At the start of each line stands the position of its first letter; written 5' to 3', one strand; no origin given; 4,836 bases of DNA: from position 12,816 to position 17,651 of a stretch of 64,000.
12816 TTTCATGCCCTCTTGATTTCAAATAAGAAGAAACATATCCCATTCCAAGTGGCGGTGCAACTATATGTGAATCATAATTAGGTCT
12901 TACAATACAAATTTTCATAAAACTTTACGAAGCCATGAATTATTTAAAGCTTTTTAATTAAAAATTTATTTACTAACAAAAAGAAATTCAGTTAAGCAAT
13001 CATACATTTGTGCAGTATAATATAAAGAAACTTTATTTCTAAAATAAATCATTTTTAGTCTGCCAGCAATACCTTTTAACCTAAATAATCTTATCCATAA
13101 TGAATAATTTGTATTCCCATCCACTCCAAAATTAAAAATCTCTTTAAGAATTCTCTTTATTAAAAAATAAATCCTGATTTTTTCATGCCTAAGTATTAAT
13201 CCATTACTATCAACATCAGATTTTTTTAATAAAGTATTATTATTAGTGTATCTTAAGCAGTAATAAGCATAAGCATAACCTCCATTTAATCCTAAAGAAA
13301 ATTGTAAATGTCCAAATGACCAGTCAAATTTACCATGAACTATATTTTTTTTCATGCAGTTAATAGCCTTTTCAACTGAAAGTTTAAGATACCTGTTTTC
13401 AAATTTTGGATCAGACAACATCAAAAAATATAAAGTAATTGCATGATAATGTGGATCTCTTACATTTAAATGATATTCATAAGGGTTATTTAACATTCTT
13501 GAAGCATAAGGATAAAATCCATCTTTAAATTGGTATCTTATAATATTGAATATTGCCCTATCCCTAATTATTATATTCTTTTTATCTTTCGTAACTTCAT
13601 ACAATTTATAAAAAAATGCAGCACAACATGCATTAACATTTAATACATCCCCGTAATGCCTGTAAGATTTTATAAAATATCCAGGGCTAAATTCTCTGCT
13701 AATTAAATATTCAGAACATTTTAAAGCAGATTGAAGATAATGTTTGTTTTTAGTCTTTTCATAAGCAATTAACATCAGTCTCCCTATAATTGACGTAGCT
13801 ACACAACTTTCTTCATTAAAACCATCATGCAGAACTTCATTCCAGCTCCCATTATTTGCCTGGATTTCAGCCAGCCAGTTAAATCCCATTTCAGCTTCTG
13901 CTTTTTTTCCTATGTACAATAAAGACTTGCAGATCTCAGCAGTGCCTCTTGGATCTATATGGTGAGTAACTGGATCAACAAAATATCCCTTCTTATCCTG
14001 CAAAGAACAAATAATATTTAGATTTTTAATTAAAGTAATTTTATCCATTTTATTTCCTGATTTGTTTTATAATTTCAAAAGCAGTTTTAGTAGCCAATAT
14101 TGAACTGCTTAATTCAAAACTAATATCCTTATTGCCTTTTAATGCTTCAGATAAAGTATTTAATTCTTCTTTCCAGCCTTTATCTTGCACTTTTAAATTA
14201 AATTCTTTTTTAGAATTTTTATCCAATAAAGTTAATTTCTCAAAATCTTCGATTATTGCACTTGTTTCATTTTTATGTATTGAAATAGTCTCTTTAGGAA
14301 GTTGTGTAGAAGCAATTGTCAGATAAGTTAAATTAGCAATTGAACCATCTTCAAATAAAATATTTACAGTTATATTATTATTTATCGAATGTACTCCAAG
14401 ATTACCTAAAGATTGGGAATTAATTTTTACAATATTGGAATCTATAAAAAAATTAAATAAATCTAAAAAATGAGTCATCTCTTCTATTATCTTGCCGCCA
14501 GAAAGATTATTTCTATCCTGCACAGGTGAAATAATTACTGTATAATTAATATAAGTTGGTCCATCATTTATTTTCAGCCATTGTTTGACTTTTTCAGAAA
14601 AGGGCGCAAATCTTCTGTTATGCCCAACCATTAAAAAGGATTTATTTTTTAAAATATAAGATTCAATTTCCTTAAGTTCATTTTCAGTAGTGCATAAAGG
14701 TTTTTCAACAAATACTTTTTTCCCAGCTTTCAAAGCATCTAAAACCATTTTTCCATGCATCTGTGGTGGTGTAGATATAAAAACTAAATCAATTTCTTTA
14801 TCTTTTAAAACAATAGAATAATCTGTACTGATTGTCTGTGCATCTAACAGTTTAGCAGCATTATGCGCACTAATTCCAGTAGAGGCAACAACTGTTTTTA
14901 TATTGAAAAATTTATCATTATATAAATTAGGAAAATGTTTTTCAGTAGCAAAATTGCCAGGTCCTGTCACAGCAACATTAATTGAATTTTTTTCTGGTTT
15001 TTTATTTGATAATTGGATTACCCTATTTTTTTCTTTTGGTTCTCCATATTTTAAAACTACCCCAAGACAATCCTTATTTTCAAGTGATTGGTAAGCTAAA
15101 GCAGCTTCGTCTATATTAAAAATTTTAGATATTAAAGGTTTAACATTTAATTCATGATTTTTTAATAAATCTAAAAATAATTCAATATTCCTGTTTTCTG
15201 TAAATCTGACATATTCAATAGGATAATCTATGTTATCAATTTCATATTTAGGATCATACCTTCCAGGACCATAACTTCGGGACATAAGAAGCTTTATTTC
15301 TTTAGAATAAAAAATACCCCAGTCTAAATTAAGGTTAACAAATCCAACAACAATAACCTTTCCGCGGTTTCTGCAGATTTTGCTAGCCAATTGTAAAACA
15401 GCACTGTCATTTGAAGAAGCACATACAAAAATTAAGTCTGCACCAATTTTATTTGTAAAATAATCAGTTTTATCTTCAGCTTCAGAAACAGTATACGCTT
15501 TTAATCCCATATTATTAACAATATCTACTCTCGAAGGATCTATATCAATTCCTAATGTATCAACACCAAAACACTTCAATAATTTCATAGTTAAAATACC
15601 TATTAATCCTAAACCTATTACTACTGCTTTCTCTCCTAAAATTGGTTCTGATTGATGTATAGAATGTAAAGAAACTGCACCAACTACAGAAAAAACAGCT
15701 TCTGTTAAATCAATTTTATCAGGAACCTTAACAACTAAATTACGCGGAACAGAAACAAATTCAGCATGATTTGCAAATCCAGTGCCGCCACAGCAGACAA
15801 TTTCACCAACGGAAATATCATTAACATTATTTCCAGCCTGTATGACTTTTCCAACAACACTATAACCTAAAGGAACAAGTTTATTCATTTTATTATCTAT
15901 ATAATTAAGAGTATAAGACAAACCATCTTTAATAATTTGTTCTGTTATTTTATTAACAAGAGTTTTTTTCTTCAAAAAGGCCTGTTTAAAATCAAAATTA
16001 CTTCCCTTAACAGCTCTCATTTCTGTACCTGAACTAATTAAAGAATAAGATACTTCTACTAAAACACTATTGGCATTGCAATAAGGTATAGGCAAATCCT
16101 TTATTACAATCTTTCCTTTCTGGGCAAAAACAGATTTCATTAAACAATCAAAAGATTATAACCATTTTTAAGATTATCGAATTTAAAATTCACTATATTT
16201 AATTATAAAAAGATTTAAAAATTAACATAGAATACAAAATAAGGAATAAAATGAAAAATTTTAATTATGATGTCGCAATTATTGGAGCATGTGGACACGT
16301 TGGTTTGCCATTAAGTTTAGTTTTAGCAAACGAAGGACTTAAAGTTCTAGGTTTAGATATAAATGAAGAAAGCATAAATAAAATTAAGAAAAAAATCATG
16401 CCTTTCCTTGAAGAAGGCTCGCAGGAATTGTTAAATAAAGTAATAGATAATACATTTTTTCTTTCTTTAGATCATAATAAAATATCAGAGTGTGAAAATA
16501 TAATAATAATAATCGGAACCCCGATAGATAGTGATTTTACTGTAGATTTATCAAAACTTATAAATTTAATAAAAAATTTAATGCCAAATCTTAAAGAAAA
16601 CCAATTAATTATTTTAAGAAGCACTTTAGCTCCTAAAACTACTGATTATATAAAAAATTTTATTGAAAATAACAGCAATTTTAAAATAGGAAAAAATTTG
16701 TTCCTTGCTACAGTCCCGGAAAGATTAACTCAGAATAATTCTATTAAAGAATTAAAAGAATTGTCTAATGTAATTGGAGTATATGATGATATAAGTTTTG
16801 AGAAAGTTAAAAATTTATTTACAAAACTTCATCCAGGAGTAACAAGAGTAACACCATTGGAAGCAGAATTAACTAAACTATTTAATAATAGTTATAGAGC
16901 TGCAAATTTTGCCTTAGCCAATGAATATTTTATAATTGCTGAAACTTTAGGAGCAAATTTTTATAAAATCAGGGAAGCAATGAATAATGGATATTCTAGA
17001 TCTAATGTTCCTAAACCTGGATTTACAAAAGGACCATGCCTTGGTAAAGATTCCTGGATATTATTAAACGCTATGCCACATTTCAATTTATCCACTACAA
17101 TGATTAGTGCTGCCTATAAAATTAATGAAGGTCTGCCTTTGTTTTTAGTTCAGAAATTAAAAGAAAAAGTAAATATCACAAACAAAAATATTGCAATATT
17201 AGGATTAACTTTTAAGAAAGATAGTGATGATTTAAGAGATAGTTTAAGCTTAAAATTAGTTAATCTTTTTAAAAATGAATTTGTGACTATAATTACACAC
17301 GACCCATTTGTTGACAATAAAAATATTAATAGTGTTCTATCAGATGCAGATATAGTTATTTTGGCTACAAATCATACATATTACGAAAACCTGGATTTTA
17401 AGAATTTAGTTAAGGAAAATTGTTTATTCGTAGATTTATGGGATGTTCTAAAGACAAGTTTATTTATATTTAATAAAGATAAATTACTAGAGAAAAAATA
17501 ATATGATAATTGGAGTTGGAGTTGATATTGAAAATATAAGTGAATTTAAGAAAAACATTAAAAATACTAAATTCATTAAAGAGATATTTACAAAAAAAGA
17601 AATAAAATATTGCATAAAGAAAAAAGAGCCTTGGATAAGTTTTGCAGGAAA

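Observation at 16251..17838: Bacterial-type holo-ACP synthase (AcpS) in an archaeon, coupled to a nucleotide-sugar dehydrogenase, with no carrier protein in view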

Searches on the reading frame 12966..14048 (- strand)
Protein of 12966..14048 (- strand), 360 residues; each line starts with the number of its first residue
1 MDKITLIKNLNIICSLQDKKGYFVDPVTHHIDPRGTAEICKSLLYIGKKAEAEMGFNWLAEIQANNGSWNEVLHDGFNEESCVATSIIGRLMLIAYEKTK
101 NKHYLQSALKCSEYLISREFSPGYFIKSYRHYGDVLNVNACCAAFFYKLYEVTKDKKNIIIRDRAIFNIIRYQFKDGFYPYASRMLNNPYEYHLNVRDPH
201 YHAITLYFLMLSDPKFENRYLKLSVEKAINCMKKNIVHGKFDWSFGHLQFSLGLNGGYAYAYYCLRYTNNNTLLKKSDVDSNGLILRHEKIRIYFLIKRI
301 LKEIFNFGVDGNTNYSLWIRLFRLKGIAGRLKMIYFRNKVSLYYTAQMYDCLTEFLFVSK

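Call 3: search_protein_families(library=pfam, proteins=[window:12966-14048:-], max_evalue=0.01)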
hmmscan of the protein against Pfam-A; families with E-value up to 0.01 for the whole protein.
window:12966-14048:- (360 aa): 1 family
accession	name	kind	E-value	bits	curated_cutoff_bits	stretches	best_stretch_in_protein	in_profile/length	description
PF07470.19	Glyco_hydro_88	-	0.0028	17.2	26.6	0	59-118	238-300/352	Glycosyl Hydrolase Family 88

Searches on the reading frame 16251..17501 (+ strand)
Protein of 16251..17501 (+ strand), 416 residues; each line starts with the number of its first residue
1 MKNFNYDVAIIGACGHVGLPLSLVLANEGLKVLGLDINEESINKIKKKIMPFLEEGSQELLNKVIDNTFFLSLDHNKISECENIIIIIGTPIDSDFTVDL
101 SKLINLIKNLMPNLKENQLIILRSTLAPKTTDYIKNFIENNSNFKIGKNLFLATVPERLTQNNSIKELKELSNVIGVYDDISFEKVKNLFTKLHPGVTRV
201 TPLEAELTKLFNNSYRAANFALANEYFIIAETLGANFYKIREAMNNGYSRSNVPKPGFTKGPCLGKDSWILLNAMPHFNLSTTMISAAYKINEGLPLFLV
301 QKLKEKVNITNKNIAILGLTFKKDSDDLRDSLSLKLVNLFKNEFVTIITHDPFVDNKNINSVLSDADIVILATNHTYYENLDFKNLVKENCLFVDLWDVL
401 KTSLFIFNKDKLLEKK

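Call 3: search_protein_families(library=pfam, proteins=[window:16251-17501:+], max_evalue=0.01)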
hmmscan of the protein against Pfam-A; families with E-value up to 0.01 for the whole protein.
window:16251-17501:+ (416 aa): 8 families
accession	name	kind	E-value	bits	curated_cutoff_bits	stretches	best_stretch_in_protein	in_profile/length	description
PF03721.20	UDPG_MGDP_dh_N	-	1.6e-34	119.6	27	1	8-178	3-175/187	UDP-glucose/GDP-mannose dehydrogenase family, NAD binding domain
PF03720.21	UDPG_MGDP_dh_C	-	1.2e-16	61.4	30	1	315-401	1-102/103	UDP-glucose/GDP-mannose dehydrogenase family, UDP binding domain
PF00984.24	UDPG_MGDP_dh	-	7.9e-16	58.4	25.4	1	204-293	2-93/94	UDP-glucose/GDP-mannose dehydrogenase family, central domain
PF03446.21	NAD_binding_2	-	0.00065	20.2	21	1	8-140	2-109/161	NAD binding domain of 6-phosphogluconate dehydrogenase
PF02737.24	3HCDH_N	-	0.00069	20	22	1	8-56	2-49/180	3-hydroxyacyl-CoA dehydrogenase, NAD binding domain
PF14833.11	NAD_binding_11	-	0.00091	19.9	30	1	206-253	4-51/122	NAD-binding of NADP-dependent 3-hydroxyisobutyrate dehydrogenase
PF02882.25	THF_DHG_CYH_C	-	0.00097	18.9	27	0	7-45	38-76/160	Tetrahydrofolate dehydrogenase/cyclohydrolase, NAD(P)-binding domain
PF01118.30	Semialdhyde_dh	-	0.0013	19.6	26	0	357-396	59-96/121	Semialdehyde dehydrogenase, NAD binding domain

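Call 4: search_protein_families(library=ncbifam, proteins=[window:16251-17501:+], max_evalue=0.01)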
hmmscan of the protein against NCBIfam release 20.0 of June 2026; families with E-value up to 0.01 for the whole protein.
window:16251-17501:+ (416 aa): 12 families
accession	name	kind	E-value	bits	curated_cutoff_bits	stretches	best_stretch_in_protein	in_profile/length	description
TIGR03026.1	NDP-sugDHase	subfamily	2e-89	300.2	189.8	1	7-395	2-410/413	nucleotide sugar dehydrogenase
NF040825.1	UDPMaNacDH_Arch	equivalog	4.3e-62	210.3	750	1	8-388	3-387/418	UDP-N-acetyl-D-mannosamine dehydrogenase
NF041297.1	UDPGDh_AglM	equivalog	1.3e-45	156.1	670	1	7-367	2-371/429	UDP-glucose 6-dehydrogenase AglM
NF008286.0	PRK11064.1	equivalog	8.3e-41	139.9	459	1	8-389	6-410/420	UDP-N-acetyl-D-mannosamine dehydrogenase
NF047673.2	TeichurnBiosyTuaD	equivalog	4e-38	131.7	700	1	8-363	4-361/439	UDP-glucose 6-dehydrogenase TuaD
NF011729.0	PRK15182.1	equivalog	9e-24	84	592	1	7-360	8-363/425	Vi polysaccharide biosynthesis UDP-N-acetylglucosamine C-6 dehydrogenase TviB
NF011631.0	PRK15057.1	equivalog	2.8e-14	53.1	757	1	11-361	5-347/388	UDP-glucose 6-dehydrogenase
TIGR01505.1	tartro_sem_red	equivalog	4.9e-05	22.7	340.75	1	171-253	131-213/291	2-hydroxy-3-oxopropionate reductase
NF050062.1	FlagModPtmA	equivalog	0.00031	20.4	350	1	8-73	7-69/256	flagellin modification protein PtmA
TIGR03911.1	pyrrolys_PylD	equivalog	0.00086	18.5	150.05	1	6-49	146-188/266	3-methylornithyl-N6-L-lysine dehydrogenase PylD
NF008592.0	PRK11559.1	equivalog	0.00093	18.6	397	0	171-253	134-216/296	2-hydroxy-3-oxopropionate reductase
TIGR02964.1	xanthine_xdhC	equivalog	0.0041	16.7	161.6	0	5-77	100-172/246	xanthine dehydrogenase accessory protein XdhC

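Call 49: search_solved_structures(query=window:16251-17498:+, max_evalue=1e-10)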
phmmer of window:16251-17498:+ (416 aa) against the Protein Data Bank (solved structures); distinct sequences matched with E-value up to 1e-10: 27.
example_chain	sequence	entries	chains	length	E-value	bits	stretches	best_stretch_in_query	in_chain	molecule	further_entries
4r16_A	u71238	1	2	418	7.7e-50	173.3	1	8-389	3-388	418aa long hypothetical UDP-N-acetyl-D-mannosaminuronic acid dehydrogenase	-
3ojl_A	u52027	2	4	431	3.4e-49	171.2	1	10-403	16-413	Cap5O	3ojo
3g79_A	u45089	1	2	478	1.3e-35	126.4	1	10-405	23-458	NDP-N-acetyl-D-galactosaminuronic acid dehydrogenase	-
3vtf_A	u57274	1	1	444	5.1e-27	98.2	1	10-366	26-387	UDP-glucose 6-dehydrogenase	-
4xr9_A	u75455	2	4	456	1.5e-25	93.3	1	10-359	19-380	CalS8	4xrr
3gg2_A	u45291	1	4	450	3.1e-22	82.4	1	6-353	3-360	Sugar dehydrogenase, UDP-glucose/GDP-mannose dehydrogenase family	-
4a7p_A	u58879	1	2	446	7.6e-22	81.1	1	8-368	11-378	UDP-GLUCOSE DEHYDROGENASE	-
1mfz_A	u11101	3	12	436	1.9e-21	79.8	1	11-340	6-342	GDP-mannose 6-dehydrogenase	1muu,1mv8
2y0e_A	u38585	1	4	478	7.8e-20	74.5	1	7-358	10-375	UDP-GLUCOSE DEHYDROGENASE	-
2y0c_A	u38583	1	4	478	1.9e-19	73.2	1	7-358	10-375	UDP-GLUCOSE DEHYDROGENASE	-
2y0d_A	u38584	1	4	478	2e-19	73.2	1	7-358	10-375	UDP-GLUCOSE DEHYDROGENASE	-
4edf_A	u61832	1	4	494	1.8e-17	66.7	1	10-361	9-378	UDP-glucose 6-dehydrogenase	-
6c4j_A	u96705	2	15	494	2.6e-17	66.2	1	10-361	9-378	UDP-glucose 6-dehydrogenase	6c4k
2q3e_A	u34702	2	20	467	2.9e-17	66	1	10-361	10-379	UDP-glucose 6-dehydrogenase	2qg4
5w4x_A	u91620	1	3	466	2.9e-17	66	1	10-361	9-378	UDP-glucose 6-dehydrogenase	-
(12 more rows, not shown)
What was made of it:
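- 16251..17501 (+): Nucleotide-sugar 6-dehydrogenase, 416 aa, closest to UDP-ManNAc dehydrogenases. It is the first gene of a two-gene unit with AcpS. The best solved relatives are the P. horikoshii UDP-ManNAcA dehydrogenase 4R16 (E 8e-50) and S. aureus Cap5O 3OJL (E 3e-49) (call 49).
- On UDP-glucose/GDP-mannose dehydrogenase family (nucleotide-sugar 6-dehydrogenase): The best PDB relatives are UDP-ManNAc dehydrogenases 4R16 and 3OJL (calls 4, 49).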
